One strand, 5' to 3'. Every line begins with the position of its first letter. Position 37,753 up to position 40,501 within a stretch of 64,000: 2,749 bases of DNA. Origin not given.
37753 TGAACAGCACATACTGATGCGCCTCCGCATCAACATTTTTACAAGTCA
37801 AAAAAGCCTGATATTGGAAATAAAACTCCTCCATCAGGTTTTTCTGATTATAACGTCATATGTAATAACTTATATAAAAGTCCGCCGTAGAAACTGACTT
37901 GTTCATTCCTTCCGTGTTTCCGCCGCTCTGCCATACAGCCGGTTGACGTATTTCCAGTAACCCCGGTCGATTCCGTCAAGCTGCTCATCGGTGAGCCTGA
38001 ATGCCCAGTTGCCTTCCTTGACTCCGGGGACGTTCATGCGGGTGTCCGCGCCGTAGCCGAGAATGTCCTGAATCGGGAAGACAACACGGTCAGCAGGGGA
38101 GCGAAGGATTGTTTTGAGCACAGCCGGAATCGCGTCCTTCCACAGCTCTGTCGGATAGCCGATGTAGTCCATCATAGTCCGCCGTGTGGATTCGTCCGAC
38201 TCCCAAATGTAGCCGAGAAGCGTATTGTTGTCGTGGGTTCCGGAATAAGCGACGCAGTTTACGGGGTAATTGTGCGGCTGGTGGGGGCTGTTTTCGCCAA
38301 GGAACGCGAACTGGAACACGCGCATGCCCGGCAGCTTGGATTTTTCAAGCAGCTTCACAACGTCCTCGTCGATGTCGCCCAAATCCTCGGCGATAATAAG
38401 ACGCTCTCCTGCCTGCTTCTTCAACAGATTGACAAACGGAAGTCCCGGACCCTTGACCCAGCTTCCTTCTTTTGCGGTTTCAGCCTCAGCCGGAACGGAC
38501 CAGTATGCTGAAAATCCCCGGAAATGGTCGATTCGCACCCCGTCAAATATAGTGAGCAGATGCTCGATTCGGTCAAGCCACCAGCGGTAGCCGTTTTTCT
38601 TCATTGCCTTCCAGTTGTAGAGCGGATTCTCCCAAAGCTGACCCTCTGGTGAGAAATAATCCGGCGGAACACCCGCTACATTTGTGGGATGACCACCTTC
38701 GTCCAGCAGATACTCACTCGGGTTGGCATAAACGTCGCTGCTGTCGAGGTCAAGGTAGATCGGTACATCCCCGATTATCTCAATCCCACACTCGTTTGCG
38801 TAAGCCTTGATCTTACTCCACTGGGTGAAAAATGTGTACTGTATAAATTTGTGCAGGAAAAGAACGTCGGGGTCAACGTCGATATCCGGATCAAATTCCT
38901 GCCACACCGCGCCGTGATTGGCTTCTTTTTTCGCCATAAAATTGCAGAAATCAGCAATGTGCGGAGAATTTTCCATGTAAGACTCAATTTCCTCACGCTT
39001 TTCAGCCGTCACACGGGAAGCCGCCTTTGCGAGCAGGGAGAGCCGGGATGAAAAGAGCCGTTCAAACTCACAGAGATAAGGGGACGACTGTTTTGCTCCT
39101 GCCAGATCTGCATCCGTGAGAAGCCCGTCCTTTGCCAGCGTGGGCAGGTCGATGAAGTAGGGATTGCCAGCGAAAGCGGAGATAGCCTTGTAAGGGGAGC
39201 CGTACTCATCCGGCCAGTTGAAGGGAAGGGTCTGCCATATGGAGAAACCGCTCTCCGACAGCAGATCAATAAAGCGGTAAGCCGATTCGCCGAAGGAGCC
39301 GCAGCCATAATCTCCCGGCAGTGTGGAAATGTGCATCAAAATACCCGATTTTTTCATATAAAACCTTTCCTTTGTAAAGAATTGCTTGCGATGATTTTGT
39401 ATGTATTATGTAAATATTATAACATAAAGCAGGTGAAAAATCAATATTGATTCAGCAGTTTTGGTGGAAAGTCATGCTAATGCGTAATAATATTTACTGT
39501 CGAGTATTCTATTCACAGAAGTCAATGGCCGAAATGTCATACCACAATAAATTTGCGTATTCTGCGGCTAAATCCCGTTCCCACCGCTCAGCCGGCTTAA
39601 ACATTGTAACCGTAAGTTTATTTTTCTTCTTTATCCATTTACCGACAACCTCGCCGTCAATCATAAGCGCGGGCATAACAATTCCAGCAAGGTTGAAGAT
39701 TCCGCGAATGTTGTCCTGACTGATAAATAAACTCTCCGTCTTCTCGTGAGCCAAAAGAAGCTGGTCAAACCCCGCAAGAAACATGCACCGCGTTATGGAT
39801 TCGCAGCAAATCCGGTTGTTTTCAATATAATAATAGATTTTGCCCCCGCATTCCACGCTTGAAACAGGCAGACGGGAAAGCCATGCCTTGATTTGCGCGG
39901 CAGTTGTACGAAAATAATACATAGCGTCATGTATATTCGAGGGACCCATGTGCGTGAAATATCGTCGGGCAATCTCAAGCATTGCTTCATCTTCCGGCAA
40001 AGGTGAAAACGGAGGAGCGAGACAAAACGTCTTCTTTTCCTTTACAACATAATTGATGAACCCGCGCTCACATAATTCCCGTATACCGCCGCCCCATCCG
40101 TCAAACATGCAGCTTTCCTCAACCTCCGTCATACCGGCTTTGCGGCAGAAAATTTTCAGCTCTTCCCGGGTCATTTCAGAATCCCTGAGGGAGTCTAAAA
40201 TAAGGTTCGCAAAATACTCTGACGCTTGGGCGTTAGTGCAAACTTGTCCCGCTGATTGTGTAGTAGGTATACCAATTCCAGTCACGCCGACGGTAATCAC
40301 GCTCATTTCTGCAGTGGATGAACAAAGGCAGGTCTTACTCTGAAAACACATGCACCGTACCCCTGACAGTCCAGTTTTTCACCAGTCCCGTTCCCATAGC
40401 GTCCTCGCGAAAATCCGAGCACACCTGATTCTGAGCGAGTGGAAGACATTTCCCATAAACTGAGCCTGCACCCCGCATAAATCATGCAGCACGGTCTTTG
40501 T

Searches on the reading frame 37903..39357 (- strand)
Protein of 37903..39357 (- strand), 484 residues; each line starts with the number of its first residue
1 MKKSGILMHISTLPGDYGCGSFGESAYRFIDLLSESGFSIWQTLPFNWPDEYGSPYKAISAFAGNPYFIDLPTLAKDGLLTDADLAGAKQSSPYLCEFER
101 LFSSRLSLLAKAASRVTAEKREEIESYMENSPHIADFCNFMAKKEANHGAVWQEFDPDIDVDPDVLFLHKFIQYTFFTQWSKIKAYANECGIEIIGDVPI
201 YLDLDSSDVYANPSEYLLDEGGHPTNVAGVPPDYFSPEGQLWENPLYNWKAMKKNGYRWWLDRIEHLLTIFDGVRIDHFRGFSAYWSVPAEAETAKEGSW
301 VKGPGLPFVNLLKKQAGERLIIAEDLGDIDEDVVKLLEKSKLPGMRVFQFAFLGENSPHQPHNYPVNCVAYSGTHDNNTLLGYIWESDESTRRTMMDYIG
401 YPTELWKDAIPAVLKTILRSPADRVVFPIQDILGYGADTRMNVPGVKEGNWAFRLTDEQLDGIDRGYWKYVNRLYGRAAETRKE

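Call 67: search_protein_families(library=pfam, proteins=[window:37903-39357:-], max_evalue=0.001)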
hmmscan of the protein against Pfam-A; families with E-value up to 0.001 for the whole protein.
window:37903-39357:- (484 aa): 1 family
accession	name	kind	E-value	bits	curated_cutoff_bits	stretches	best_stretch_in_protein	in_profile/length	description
PF02446.23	Glyco_hydro_77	-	1.4e-145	486.2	25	1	8-460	1-464/465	4-alpha-glucanotransferase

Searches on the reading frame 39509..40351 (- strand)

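Call 67: search_protein_families(library=pfam, proteins=[window:39509-40351:-], max_evalue=0.001)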
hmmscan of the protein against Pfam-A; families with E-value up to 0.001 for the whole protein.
window:39509-40351:- (280 aa): 1 family
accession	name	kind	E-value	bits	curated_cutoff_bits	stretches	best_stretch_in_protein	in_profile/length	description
PF06224.18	AlkZ-like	-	5.5e-18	66.1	25.9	1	48-266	89-324/329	DNA glycosylase AlkZ-like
